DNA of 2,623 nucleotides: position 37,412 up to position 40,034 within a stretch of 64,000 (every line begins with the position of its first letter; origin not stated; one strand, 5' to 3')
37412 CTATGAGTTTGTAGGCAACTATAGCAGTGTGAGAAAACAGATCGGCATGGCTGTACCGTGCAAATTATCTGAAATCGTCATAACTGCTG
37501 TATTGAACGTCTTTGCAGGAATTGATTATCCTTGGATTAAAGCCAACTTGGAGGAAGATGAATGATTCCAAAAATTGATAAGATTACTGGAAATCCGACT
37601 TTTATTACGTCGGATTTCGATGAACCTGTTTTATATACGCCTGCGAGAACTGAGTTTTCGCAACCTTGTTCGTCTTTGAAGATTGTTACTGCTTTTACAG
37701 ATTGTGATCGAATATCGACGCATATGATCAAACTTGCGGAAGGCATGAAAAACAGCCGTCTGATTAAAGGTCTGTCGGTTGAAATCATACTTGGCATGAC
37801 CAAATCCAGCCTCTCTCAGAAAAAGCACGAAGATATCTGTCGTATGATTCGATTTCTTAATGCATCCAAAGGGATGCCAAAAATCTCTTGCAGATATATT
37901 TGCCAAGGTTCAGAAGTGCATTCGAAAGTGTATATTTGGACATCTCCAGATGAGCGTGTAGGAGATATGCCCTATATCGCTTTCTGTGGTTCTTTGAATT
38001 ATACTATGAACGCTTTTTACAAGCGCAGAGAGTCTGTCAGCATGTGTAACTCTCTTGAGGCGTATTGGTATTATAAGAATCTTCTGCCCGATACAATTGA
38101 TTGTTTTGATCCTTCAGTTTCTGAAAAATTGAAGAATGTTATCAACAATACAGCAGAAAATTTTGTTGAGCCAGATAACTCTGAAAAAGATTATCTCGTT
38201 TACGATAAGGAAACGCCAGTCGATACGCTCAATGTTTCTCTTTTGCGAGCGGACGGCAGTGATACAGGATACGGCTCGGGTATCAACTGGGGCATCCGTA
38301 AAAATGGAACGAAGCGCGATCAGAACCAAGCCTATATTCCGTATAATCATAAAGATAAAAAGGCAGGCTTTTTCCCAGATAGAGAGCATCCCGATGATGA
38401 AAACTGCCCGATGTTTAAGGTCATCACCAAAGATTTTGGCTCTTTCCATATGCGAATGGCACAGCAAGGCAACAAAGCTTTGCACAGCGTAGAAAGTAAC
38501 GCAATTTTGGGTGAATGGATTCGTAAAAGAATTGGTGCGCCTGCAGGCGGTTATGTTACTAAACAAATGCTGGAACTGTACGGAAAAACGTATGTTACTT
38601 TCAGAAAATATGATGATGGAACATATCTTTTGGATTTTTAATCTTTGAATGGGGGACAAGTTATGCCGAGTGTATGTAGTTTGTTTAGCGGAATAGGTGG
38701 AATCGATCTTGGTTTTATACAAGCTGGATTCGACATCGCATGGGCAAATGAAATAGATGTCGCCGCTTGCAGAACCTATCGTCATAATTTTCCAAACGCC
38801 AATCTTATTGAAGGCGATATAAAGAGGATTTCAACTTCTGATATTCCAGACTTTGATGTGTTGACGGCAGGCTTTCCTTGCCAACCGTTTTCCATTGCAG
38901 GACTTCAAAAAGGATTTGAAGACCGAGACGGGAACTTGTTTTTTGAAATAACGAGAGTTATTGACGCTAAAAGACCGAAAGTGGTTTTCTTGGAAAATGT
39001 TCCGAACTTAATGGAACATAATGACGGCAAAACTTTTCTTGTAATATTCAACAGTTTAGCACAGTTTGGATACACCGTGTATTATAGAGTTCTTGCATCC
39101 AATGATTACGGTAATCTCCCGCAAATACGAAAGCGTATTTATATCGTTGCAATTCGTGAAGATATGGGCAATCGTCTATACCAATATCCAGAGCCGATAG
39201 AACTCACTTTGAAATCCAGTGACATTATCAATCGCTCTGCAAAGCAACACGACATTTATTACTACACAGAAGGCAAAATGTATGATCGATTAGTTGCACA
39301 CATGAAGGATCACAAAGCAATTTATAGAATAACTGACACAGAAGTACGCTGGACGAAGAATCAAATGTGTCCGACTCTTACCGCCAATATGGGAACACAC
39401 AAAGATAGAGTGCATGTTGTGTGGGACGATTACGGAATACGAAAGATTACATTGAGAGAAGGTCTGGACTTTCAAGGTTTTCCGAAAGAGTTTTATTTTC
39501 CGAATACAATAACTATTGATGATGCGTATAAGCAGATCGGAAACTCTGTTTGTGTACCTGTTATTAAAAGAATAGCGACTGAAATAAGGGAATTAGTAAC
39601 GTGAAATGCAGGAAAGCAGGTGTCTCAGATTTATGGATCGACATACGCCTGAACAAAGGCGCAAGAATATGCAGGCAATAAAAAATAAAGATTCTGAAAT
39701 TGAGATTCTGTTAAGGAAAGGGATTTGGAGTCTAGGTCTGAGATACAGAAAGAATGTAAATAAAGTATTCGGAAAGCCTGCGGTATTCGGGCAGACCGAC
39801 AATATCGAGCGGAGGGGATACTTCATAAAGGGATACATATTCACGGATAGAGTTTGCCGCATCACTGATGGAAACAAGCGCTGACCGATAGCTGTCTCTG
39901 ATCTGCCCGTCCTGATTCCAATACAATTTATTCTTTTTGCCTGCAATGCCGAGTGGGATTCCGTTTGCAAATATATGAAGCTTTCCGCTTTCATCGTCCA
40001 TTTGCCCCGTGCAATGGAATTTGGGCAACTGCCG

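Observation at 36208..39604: C-controlled R-M operon with two m5C methyltransferases flanking a candidate endonuclease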

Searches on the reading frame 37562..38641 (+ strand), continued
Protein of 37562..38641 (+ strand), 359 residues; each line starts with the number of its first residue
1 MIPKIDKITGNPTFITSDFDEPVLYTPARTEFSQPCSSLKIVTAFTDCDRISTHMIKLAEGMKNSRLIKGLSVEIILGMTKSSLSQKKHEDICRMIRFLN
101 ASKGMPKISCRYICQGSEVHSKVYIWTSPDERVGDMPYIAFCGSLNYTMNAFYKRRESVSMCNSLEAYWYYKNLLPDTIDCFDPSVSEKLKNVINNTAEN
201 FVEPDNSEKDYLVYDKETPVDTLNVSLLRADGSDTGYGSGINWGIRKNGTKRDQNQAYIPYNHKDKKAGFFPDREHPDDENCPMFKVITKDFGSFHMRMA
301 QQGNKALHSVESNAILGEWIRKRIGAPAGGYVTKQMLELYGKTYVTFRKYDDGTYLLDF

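Call 61: get_annotated_region(hit=H1, flank=5000)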
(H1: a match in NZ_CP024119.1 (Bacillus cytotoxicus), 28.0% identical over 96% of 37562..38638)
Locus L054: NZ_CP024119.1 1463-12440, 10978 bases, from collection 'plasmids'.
description: Bacillus cytotoxicus strain CH_1 plasmid pCh1_14, complete sequence
organism: Bacillus cytotoxicus (NCBI taxid 580165)
taxonomy: Bacteria; Bacillota; Bacilli; Bacillales; Bacillaceae; Bacillus; Bacillus cytotoxicus
host: -; source: Mashed potatoes; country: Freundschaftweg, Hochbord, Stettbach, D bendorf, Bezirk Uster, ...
typing (MOB-suite, as given by PLSDB): non-mobilizable
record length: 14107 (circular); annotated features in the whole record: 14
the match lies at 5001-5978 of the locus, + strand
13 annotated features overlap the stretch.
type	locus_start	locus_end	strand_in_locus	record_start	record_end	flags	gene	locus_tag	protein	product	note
CDS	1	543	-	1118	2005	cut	-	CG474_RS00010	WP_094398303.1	hypothetical protein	-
CDS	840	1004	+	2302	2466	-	-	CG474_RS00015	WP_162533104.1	hypothetical protein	-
CDS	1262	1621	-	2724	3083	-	-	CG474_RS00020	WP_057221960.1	MmcQ/YjbR family DNA-binding protein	-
CDS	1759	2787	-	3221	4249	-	-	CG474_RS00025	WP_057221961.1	IS1595 family transposase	-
CDS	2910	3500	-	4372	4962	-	-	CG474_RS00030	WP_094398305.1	recombinase family protein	GO:0006310 - DNA recombination [Evidence IEA]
CDS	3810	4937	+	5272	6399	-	-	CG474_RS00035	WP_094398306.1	DNA cytosine methyltransferase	-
CDS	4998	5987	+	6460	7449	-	-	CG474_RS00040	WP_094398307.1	restriction endonuclease PLD domain-containing protein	-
CDS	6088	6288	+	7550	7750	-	-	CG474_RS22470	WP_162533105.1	hypothetical protein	-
CDS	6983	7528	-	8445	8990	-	-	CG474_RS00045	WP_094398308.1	type II toxin-antitoxin system PemK/MazF family toxin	-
CDS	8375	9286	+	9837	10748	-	-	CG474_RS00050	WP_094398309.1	tyrosine-type recombinase/integrase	GO:0015074 - DNA integration [Evidence IEA]; GO:0006310 - DNA recombination [Evidence IEA]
CDS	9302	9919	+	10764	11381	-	-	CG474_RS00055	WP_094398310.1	hypothetical protein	-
CDS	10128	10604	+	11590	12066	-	-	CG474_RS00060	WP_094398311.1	hypothetical protein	-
CDS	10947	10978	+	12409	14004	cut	-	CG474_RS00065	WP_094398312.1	hypothetical protein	-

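Call 62: search_protein_families(library=pfam, proteins=[L010:3687-4322:+, L010:4338-4574:+, L010:4712-5650:+, L013:12056-12691:+, L001:10035-10472:+], max_evalue=1)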
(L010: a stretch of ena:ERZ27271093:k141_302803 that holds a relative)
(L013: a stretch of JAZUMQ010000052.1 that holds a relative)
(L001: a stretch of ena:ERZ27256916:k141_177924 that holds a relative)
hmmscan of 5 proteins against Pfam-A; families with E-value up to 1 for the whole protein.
L010:3687-4322:+ (211 aa): 1 family
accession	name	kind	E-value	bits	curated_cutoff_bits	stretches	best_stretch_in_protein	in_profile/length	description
PF11645.14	PDDEXK_5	-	6.9e-06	26.6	26.1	1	21-123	8-109/138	PD-(D/E)XK endonuclease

L010:4338-4574:+ (78 aa): 0 families

L010:4712-5650:+ (312 aa): 0 families

L013:12056-12691:+ (211 aa): 1 family
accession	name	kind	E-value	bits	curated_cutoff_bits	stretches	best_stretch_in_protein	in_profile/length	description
PF11645.14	PDDEXK_5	-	0.00014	22.4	26.1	1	21-124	8-110/138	PD-(D/E)XK endonuclease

L001:10035-10472:+ (145 aa): 2 families
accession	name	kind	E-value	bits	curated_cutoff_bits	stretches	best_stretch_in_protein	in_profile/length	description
PF03852.21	Vsr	-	1.5e-33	114.9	27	1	5-77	1-73/74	DNA mismatch endonuclease Vsr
PF18741.7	MTES_1575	-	0.0043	17.5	38.2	1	94-121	53-80/96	REase_MTES_1575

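Call 63: search_solved_structures(query=L010:3687-4319:+, max_evalue=1)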
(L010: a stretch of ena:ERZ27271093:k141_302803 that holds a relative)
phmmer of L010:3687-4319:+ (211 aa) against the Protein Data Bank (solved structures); distinct sequences matched with E-value up to 1: 4.
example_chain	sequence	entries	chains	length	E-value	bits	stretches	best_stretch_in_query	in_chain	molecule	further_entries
2ost_A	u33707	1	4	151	0.0068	19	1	18-120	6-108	Putative endonuclease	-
8anp_A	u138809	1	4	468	0.4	13.2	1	43-134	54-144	Phosphocholine hydrolase Lem3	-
8agg_A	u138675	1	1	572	0.53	12.8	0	44-134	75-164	Phosphocholine hydrolase Lem3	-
8alk_A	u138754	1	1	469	0.67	12.5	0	43-136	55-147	Phosphocholine hydrolase Lem3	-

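Call 74: search_protein_families(library=padloc, proteins=[window:37562-38641:+], max_evalue=0.001)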
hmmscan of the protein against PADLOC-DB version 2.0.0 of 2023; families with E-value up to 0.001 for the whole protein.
window:37562-38641:+ (359 aa): 1 family
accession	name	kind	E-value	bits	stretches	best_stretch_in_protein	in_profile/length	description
PDLC03530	REase_II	-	2.9e-08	31.1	1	284-352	264-336/350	Type II restriction enzyme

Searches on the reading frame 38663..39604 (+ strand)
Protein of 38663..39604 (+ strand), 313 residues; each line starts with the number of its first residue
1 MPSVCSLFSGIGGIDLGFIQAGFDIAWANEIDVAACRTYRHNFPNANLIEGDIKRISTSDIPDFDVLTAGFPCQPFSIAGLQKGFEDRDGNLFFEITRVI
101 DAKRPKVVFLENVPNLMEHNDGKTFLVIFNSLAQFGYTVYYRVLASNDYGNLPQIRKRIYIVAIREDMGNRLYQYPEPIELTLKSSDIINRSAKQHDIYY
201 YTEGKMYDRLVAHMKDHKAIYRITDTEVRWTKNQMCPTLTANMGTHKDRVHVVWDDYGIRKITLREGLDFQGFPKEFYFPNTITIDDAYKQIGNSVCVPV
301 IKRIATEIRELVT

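Call 3: search_protein_families(library=pfam, proteins=[window:38663-39604:+], max_evalue=0.01)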
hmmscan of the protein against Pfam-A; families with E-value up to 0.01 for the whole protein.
window:38663-39604:+ (313 aa): 1 family
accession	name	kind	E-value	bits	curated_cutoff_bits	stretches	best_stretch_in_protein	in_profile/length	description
PF00145.23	DNA_methylase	-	7.7e-87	292.2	22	1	4-309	3-323/324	C-5 cytosine-specific DNA methylase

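Call 4: search_protein_families(library=ncbifam, proteins=[window:38663-39604:+], max_evalue=0.01)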
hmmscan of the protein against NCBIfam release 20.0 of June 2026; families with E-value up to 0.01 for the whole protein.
window:38663-39604:+ (313 aa): 2 families
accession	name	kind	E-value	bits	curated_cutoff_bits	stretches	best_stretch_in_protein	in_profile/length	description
TIGR00675.1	dcm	superfamily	4.2e-91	306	100.65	1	5-308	2-329/329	DNA (cytosine-5-)-methyltransferase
NF007772.0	PRK10458.1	subfamily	8.3e-36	123.5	710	1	6-168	93-290/472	DNA cytosine methylase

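Call 23: search_solved_structures(query=window:38663-39601:+, max_evalue=1e-10)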
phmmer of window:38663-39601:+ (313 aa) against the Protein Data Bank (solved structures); distinct sequences matched with E-value up to 1e-10: 45.
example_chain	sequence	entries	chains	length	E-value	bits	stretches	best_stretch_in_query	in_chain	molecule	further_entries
10mh_A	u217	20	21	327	2.5e-50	174.6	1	6-308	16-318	PROTEIN (CYTOSINE-SPECIFIC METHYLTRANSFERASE HHAI) | HaeIII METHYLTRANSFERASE | Modification methylase HhaI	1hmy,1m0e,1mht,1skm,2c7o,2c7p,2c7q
1svu_A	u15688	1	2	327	2.6e-50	174.6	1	6-308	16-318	Modification methylase HhaI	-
1fjx_A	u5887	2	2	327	3.1e-50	174.4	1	6-190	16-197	HHAI DNA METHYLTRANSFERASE | MODIFICATION METHYLASE HHAI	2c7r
2i9k_A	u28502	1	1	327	3.4e-50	174.2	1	6-308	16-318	Modification methylase HhaI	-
2uyh_A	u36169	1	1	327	4.8e-50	173.7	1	6-308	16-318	MODIFICATION METHYLASE HHAI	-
2zcj_A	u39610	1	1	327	6.6e-50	173.3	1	6-308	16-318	Modification methylase HhaI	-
2uyc_A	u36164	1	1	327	1.3e-49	172.3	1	6-308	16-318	MODIFICATION METHYLASE HHAI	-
2uz4_A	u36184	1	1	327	1.3e-49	172.3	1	6-308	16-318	MODIFICATION METHYLASE HHAI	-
2z6q_A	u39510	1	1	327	1.7e-49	171.9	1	6-308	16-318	Modification methylase HhaI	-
2z6u_A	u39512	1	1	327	1.7e-49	171.9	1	6-308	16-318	Modification methylase HhaI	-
2z6a_A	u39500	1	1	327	4.6e-49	170.5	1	6-308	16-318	Modification methylase HhaI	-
1dct_A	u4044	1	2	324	2.9e-40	141.6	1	4-184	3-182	PROTEIN (MODIFICATION METHYLASE HAEIII)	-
3ubt_Y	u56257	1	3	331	7e-39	137.1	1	4-184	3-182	Modification methylase HaeIII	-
3lx6_A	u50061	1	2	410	1.5e-29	106.4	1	6-169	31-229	Cytosine-specific methyltransferase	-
3me5_A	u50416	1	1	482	3.1e-29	105.4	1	6-169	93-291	Cytosine-specific methyltransferase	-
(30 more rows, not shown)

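Call 43: search_solved_structures(query=window:38663-39601:+, max_evalue=1e-45, show_alignments=1)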
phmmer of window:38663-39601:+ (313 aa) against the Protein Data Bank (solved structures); distinct sequences matched with E-value up to 1e-45: 11.
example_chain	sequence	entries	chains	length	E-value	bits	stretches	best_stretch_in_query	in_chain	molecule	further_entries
10mh_A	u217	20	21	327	2.5e-50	174.6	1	6-308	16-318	PROTEIN (CYTOSINE-SPECIFIC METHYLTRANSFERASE HHAI) | HaeIII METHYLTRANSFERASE | Modification methylase HhaI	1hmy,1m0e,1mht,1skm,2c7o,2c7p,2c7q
1svu_A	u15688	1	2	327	2.6e-50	174.6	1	6-308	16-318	Modification methylase HhaI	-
1fjx_A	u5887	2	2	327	3.1e-50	174.4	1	6-190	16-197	HHAI DNA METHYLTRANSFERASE | MODIFICATION METHYLASE HHAI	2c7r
2i9k_A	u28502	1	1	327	3.4e-50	174.2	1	6-308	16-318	Modification methylase HhaI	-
2uyh_A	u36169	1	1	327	4.8e-50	173.7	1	6-308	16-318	MODIFICATION METHYLASE HHAI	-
2zcj_A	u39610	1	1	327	6.6e-50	173.3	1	6-308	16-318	Modification methylase HhaI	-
2uyc_A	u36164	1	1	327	1.3e-49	172.3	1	6-308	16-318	MODIFICATION METHYLASE HHAI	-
2uz4_A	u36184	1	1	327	1.3e-49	172.3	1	6-308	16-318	MODIFICATION METHYLASE HHAI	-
2z6q_A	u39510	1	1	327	1.7e-49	171.9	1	6-308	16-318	Modification methylase HhaI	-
2z6u_A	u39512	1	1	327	1.7e-49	171.9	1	6-308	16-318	Modification methylase HhaI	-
2z6a_A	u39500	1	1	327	4.6e-49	170.5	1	6-308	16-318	Modification methylase HhaI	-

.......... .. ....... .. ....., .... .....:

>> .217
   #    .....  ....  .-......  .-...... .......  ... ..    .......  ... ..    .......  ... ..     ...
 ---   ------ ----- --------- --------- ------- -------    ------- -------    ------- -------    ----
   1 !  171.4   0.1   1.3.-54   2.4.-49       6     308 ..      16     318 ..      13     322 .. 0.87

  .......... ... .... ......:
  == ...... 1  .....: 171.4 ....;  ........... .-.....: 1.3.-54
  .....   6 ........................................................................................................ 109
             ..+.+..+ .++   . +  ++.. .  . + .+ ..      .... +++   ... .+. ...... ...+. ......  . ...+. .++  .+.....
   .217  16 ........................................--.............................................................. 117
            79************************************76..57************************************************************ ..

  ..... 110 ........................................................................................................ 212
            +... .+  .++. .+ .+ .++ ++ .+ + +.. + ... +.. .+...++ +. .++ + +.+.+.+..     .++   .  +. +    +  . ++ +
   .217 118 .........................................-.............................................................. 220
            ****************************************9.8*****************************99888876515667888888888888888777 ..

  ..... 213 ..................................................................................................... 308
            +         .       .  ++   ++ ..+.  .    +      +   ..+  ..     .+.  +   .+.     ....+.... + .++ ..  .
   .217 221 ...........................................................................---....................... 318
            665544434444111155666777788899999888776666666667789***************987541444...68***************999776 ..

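Call 74: search_protein_families(library=padloc, proteins=[window:38663-39604:+], max_evalue=0.001)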
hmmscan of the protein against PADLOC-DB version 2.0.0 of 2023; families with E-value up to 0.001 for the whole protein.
window:38663-39604:+ (313 aa): 61 families (the best 25 are shown)
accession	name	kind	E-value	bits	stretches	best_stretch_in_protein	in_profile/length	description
PDLC03272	MTase_II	-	1.1e-109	365.3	1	2-310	75-388/407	Type II methyltransferase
PDLC03378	MTase_II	-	9e-76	253.4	1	3-311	4-329/344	Type II methyltransferase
PDLC03217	MTase_II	-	1.3e-63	213.6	2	4-166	24-186/703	Type II methyltransferase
PDLC03361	MTase_II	-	6.8e-62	207.8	1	6-311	91-436/455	Type II methyltransferase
PDLC03234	MTase_II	-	5e-58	195.1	2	4-179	7-186/375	Type II methyltransferase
PDLC00026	DruM2|DruM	-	9.6e-58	194.3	1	3-311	6-317/336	DNA cytosine methylase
PDLC03326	MTase_II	-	2.7e-55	186.2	2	5-185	8-192/412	Type II methyltransferase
PDLC00027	DruM2|DruM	-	3e-55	186.1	1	4-242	14-251/361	DNA cytosine methylase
PDLC02653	DrmMII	-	4e-53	178.5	1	6-309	9-310/333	DrmMII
PDLC00033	DruM2|DruM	-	3.2e-50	169.5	2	4-192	24-214/368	DNA cytosine methylase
PDLC03716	oMTase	-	5e-49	165.3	1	6-312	43-339/349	orphan methyltransferase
PDLC00031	DruM2|DruM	-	2.1e-48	163.3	1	4-232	14-243/361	DNA cytosine methylase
PDLC03242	MTase_II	-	4.1e-48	162.3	1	6-310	105-397/409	Type II methyltransferase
PDLC03307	MTase_II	-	3.2e-46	156.3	3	6-121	5-119/382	Type II methyltransferase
PDLC00034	DruM2|DruM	-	1.5e-43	146.9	2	6-231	12-246/457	DNA cytosine methylase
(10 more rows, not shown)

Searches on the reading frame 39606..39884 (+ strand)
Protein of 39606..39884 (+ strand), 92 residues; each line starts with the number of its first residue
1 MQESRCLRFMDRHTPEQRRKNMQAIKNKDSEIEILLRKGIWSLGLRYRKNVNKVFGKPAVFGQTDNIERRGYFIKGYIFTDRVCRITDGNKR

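Call 3: search_protein_families(library=pfam, proteins=[window:39606-39884:+], max_evalue=0.01)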
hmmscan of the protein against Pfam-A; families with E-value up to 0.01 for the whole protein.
window:39606-39884:+ (92 aa): 1 family
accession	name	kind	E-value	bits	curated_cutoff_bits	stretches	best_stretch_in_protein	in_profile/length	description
PF03852.21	Vsr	-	1.9e-16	60.1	27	1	10-61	1-52/74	DNA mismatch endonuclease Vsr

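Call 4: search_protein_families(library=ncbifam, proteins=[window:39606-39884:+], max_evalue=0.01)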
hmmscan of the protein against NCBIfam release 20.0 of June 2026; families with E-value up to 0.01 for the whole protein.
window:39606-39884:+ (92 aa): 1 family
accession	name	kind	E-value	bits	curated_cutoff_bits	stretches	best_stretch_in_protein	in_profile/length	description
TIGR00632.1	vsr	subfamily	5.1e-15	55.8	97.85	1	10-85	2-74/119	DNA mismatch endonuclease Vsr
